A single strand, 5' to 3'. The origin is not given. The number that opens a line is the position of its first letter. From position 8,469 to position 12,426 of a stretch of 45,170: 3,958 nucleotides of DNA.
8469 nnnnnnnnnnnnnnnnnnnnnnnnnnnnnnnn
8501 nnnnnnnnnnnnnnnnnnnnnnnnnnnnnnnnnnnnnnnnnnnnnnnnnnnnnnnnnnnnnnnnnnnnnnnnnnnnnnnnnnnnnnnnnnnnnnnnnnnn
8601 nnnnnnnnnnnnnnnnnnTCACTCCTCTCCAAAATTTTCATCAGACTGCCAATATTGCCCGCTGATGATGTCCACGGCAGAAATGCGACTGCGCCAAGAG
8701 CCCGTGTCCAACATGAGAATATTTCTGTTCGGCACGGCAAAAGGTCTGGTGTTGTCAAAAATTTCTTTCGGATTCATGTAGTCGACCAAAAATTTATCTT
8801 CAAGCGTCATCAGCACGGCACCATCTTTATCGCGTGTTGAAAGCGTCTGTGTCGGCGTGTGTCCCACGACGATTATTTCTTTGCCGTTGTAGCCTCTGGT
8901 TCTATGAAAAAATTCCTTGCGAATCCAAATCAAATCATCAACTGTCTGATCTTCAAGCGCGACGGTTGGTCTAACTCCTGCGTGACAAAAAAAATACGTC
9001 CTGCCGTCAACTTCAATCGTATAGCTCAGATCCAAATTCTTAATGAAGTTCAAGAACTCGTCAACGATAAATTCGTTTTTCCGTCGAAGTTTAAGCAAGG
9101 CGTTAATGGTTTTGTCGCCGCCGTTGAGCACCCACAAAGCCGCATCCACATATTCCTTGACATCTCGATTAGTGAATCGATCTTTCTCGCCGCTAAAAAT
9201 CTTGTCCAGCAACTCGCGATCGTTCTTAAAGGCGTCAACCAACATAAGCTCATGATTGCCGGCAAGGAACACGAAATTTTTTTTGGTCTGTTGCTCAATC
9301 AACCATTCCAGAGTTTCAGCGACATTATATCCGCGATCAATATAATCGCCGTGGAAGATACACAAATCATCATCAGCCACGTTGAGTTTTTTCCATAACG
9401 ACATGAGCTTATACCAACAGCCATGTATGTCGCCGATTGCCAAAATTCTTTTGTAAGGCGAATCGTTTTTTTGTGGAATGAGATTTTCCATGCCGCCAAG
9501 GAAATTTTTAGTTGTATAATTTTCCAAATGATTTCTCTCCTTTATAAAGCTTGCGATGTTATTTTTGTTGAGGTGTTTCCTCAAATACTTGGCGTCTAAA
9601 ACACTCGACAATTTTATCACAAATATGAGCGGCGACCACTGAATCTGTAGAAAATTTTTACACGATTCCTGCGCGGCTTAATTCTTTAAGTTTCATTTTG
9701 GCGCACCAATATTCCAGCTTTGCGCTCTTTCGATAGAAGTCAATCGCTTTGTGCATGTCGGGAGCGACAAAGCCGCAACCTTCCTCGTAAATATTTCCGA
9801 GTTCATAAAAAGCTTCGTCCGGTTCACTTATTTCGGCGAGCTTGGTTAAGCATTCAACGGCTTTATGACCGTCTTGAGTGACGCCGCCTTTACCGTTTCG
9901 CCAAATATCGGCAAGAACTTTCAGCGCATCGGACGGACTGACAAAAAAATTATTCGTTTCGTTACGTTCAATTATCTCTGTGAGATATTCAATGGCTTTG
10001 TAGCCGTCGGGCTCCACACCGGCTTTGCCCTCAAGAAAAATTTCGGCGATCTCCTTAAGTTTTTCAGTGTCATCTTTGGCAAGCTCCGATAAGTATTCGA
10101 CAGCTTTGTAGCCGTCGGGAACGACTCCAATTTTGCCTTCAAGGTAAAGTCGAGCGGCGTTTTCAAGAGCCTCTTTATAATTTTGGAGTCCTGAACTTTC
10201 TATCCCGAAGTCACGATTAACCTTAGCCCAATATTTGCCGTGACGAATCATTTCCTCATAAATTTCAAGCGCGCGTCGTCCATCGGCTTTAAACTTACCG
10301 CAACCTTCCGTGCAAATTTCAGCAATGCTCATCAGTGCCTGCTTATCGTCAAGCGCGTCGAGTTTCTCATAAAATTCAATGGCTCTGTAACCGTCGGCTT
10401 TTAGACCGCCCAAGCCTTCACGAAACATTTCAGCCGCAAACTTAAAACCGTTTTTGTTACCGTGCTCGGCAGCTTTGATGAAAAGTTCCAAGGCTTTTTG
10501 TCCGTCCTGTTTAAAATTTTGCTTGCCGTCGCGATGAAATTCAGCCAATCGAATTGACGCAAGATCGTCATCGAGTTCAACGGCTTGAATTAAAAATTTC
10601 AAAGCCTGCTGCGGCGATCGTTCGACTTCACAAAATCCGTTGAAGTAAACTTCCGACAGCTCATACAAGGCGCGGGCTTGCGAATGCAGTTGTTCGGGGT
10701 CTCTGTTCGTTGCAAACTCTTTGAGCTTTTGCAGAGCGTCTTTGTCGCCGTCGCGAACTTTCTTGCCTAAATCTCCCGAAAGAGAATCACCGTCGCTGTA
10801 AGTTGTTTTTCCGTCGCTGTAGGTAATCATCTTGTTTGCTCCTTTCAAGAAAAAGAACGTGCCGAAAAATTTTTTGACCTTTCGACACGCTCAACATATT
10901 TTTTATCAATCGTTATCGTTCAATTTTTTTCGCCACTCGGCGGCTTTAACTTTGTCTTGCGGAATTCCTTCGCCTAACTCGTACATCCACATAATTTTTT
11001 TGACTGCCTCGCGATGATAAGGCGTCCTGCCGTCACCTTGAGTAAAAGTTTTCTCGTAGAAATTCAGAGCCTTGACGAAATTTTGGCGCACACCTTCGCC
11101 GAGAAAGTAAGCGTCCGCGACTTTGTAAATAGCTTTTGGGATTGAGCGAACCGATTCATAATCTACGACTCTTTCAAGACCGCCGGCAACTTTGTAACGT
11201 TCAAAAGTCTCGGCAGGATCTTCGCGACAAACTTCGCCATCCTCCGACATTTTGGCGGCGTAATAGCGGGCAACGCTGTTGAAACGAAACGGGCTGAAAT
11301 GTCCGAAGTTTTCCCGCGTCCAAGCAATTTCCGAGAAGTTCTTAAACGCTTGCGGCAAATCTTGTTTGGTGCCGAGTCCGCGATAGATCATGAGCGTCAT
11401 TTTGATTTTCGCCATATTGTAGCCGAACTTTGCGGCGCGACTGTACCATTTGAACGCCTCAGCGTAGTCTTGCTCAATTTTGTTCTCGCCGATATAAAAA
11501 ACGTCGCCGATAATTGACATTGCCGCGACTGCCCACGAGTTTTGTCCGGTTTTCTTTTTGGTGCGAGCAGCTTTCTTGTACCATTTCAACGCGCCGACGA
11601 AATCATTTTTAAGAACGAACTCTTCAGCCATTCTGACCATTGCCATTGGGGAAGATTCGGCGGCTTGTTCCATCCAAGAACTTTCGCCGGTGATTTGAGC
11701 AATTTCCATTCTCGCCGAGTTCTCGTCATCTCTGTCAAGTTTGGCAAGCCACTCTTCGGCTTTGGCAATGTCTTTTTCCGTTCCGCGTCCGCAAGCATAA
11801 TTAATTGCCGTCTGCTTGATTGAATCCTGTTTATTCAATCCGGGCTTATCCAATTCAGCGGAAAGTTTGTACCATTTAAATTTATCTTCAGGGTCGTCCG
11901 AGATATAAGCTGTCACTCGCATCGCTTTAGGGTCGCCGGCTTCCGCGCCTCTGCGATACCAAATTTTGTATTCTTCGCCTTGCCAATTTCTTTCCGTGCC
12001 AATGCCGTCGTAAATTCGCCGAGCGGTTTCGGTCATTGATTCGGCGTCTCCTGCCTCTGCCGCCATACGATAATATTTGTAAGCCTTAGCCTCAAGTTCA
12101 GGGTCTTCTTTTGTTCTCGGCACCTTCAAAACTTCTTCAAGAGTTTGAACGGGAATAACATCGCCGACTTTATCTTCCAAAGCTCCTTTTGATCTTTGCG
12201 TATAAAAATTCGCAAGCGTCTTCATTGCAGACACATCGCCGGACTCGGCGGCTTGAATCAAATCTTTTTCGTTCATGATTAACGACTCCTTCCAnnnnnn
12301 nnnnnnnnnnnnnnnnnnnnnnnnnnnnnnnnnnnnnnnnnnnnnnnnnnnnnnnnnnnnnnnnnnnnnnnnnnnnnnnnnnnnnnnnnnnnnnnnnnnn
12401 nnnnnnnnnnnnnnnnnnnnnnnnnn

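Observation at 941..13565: NusG-paralog-led ~12.4 kb operon joining Sel1-repeat proteins, PPP phosphatases and an LMW-PTP to a type I restriction system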

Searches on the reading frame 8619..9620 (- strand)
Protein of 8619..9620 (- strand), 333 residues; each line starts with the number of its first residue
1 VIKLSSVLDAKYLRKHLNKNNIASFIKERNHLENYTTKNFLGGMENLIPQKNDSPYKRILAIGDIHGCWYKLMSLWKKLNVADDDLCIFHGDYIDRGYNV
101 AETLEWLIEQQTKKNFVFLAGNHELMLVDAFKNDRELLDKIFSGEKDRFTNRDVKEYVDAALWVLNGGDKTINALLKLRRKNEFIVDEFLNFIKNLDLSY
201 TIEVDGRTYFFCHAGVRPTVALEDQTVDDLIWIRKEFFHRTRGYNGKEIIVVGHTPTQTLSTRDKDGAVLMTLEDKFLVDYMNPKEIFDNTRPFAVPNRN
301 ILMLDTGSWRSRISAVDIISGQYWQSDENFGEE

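Call 4: search_protein_families(library=pfam, proteins=[window:8619-9620:-], max_evalue=0.01)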
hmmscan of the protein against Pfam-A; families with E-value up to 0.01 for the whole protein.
window:8619-9620:- (333 aa): 1 family
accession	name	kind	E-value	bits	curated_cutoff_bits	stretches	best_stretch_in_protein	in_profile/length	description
PF00149.33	Metallophos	-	2.6e-19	70.9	21.5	1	58-255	2-188/191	Calcineurin-like phosphoesterase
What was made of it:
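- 8619..9527 (-): PPP-family phosphatase with canonical GDIHG/GDYIDRG/GNHE motifs (302 aa, TTG start). Pfam Metallophos 2.6e-19 (call 4).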

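Call 6: search_protein_families(library=padloc, proteins=[window:8619-9620:-], max_evalue=0.01)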
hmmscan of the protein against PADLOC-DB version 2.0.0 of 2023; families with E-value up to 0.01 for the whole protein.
window:8619-9620:- (333 aa): 1 family
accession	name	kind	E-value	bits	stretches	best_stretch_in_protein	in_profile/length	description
PDLC04908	PDC-S10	-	1.4e-07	29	1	57-139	10-87/223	-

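Call 7: search_protein_families(library=ncbifam, proteins=[window:8619-9620:-], max_evalue=0.01)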
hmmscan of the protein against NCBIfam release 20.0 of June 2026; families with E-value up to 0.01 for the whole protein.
window:8619-9620:- (333 aa): 7 families
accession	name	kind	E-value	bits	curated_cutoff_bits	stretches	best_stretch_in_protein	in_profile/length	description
NF008516.0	PRK11439.1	equivalog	7.4e-16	58.8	326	2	53-143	13-100/218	protein-serine/threonine phosphatase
NF007425.0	PRK09968.1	equivalog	1.2e-13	51.2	332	1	52-134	10-89/218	protein-serine/threonine phosphatase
NF001204.0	PRK00166.1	equivalog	1.2e-12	47.7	176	1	60-135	4-78/276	symmetrical bis(5'-nucleosyl)-tetraphosphatase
NF010148.0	PRK13625.1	equivalog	1e-07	31.7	340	1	61-131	5-84/245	bis(5'-nucleosyl)-tetraphosphatase PrpE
TIGR04075.1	bacter_Pnkp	equivalog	1.8e-05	23.1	750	1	61-132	184-270/851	polynucleotide kinase-phosphatase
TIGR00668.1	apaH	equivalog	0.00062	19.3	222.85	1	61-132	5-75/279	bis(5'-nucleosyl)-tetraphosphatase (symmetrical) ApaH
NF043030.1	T4SS_Wip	domain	0.009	15.1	300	0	83-217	83-208/330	Dot/Icm T4SS effector Wip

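Call 55: search_solved_structures(query=window:8619-9527:-, max_evalue=0.001, show_alignments=1)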
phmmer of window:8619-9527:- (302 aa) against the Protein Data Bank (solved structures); distinct sequences matched with E-value up to 0.001: 90 (the best 60 are shown).
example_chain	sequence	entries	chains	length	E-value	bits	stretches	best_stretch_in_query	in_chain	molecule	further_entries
1g5b_A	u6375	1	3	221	5.5e-09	38.9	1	22-103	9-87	SERINE/THREONINE PROTEIN PHOSPHATASE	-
4iyp_C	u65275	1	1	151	4.1e-08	36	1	28-96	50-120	Serine/threonine-protein phosphatase 2A catalytic subunit alpha isoform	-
5vjv_A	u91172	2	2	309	4.1e-08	36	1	26-95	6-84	Rhizobiales-like phosphatase 2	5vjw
2nyl_C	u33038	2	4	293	4.3e-08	35.9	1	28-109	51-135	Serine/threonine-protein phosphatase 2A catalytic subunit alpha isoform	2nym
8a8f_A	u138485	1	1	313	4.3e-08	35.9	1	29-149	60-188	Serine/threonine-protein phosphatase PP1-2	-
7qwj_A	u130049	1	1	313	4.3e-08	35.9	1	29-149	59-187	Serine/threonine-protein phosphatase PP1-2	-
3p71_C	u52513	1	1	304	4.7e-08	35.8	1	28-109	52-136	Serine/threonine-protein phosphatase 2A catalytic subunit alpha isoform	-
2ie4_C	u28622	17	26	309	4.9e-08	35.7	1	28-109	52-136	Serine/threonine-protein phosphatase 2A catalytic subunit alpha isoform | PP2A-C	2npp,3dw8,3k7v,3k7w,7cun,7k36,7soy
2ie3_C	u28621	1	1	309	4.9e-08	35.7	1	28-109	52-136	Serine/threonine-protein phosphatase 2A catalytic subunit alpha isoform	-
3c5w_C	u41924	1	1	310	4.9e-08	35.7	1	28-109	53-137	PP2A C subunit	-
8so0_C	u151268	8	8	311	4.9e-08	35.7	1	28-109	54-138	Serine/threonine-protein phosphatase 2A catalytic subunit alpha isoform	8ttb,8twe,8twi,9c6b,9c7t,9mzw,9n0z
4i5l_C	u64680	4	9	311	4.9e-08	35.7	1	28-109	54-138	Serine/threonine-protein phosphatase 2A catalytic subunit alpha isoform, PP2A-alpha | Serine/threonine-protein phosphatase 2A catalytic subunit alpha isoform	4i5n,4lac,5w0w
8uo5_C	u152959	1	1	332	5.5e-08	35.6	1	28-109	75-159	Serine/threonine-protein phosphatase 2A catalytic subunit alpha isoform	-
8uwb_C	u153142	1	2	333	5.6e-08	35.5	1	28-109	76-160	Serine/threonine-protein phosphatase 2A 65 kDa regulatory subunit A alpha isoform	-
9o04_D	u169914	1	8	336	5.8e-08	35.5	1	28-109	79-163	Serine/threonine-protein phosphatase 2A catalytic subunit alpha isoform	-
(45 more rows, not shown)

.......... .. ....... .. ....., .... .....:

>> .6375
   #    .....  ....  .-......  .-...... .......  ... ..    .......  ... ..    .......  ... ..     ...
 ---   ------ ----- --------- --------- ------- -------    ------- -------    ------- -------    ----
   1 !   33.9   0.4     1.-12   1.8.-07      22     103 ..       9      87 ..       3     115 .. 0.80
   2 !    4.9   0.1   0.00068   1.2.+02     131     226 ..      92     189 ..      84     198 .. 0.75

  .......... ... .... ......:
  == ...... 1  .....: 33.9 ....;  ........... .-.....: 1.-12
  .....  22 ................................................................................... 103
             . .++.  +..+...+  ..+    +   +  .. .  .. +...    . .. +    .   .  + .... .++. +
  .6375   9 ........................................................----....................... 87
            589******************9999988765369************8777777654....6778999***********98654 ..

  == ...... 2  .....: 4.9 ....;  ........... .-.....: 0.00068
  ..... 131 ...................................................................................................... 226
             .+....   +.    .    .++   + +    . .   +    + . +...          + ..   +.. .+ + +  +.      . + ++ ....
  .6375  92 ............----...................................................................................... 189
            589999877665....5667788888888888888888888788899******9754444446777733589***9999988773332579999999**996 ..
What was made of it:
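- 8619..9527 (-): Best solved relative is lambda phosphatase 1G5B, then PP2A/PP1 and Rhilph (call 55).
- Closest known: Repeat-scaffolded PPP phosphatases. Same: A canonical PPP catalytic domain, closest to lambda PP (call 55), is encoded with helical-repeat proteins that could target it.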

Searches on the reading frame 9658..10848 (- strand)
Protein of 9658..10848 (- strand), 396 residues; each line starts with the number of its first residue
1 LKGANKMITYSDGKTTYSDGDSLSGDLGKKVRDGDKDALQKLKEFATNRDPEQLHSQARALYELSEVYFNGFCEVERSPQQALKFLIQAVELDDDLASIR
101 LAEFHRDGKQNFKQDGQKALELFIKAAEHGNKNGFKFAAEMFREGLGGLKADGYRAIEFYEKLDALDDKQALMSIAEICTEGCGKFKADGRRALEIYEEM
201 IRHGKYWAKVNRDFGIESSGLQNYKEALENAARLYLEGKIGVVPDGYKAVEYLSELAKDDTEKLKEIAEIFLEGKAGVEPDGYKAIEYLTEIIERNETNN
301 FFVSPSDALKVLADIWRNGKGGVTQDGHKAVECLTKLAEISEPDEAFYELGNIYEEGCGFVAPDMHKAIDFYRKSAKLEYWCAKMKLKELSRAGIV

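Call 4: search_protein_families(library=pfam, proteins=[window:9658-10848:-], max_evalue=0.01)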
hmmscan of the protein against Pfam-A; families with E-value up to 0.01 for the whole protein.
window:9658-10848:- (396 aa): 2 families
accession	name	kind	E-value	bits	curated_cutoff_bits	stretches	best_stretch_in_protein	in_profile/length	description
PF08238.18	Sel1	-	5.1e-33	112.8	30.7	3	58-94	1-36/36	Sel1 repeat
PF04212.24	MIT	-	0.0071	16.9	30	0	117-149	2-34/66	MIT (microtubule interacting and transport) domain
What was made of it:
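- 9658..10830 (-): SLR2 (390 aa). Pfam Sel1 5.1e-33 (call 4).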

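Call 6: search_protein_families(library=padloc, proteins=[window:9658-10848:-], max_evalue=0.01)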
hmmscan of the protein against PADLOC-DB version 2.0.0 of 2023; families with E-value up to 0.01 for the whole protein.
window:9658-10848:- (396 aa): 0 families

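Call 7: search_protein_families(library=ncbifam, proteins=[window:9658-10848:-], max_evalue=0.01)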
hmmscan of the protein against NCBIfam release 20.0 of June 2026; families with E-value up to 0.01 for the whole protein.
window:9658-10848:- (396 aa): 4 families
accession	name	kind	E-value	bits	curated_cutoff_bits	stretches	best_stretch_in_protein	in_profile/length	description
NF038194.1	AlgK_TPR_lipo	equivalog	7.4e-09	34.8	700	1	53-193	293-429/448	alginate biosynthesis TPR repeat lipoprotein AlgK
NF047621.1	FlgprotMotXVib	equivalog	2.4e-05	23.9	330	0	323-390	88-153/211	flagellar protein MotX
NF033786.1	phenyl_MerG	equivalog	0.0055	16.7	350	0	321-391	79-155/217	phenylmercury resistance protein MerG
TIGR01343.1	hacA_fam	subfamily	0.0063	15.1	385.7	0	199-296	141-240/412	homoaconitate hydratase family protein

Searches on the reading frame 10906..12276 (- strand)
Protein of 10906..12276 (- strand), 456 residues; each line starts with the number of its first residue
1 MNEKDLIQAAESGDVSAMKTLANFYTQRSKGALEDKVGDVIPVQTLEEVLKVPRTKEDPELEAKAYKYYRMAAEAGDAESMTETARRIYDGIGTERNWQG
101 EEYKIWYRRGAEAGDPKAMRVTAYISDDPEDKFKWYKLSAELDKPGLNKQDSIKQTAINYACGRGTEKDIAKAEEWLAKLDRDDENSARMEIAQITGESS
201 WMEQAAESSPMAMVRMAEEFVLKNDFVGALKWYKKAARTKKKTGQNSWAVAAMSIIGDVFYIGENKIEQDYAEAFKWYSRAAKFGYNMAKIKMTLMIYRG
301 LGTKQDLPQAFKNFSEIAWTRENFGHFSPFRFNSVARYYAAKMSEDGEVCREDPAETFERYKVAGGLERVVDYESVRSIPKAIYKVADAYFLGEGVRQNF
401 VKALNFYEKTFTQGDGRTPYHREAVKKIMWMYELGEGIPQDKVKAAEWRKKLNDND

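Call 4: search_protein_families(library=pfam, proteins=[window:10906-12276:-], max_evalue=0.01)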
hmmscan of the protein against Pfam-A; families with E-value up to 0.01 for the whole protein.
window:10906-12276:- (456 aa): 1 family
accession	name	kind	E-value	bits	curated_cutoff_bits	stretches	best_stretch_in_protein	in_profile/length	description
PF08238.18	Sel1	-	2.3e-27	94.8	30.7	2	380-415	1-36/36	Sel1 repeat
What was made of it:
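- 10906..12276 (-): SLR1 (456 aa), the most conserved module protein. Pfam Sel1 2.3e-27 (call 4).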

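Call 6: search_protein_families(library=padloc, proteins=[window:10906-12276:-], max_evalue=0.01)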
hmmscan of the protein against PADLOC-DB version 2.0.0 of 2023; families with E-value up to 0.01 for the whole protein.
window:10906-12276:- (456 aa): 0 families

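Call 7: search_protein_families(library=ncbifam, proteins=[window:10906-12276:-], max_evalue=0.01)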
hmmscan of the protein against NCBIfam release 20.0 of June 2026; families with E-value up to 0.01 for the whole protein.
window:10906-12276:- (456 aa): 2 families
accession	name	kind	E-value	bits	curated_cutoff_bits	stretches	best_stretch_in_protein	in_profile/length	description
NF033786.1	phenyl_MerG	equivalog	1.4e-14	54.6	350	2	221-321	80-180/217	phenylmercury resistance protein MerG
NF045484.1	TransRegExoR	equivalog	0.0027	17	450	0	225-285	58-109/267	exopolysaccharide production regulator ExoR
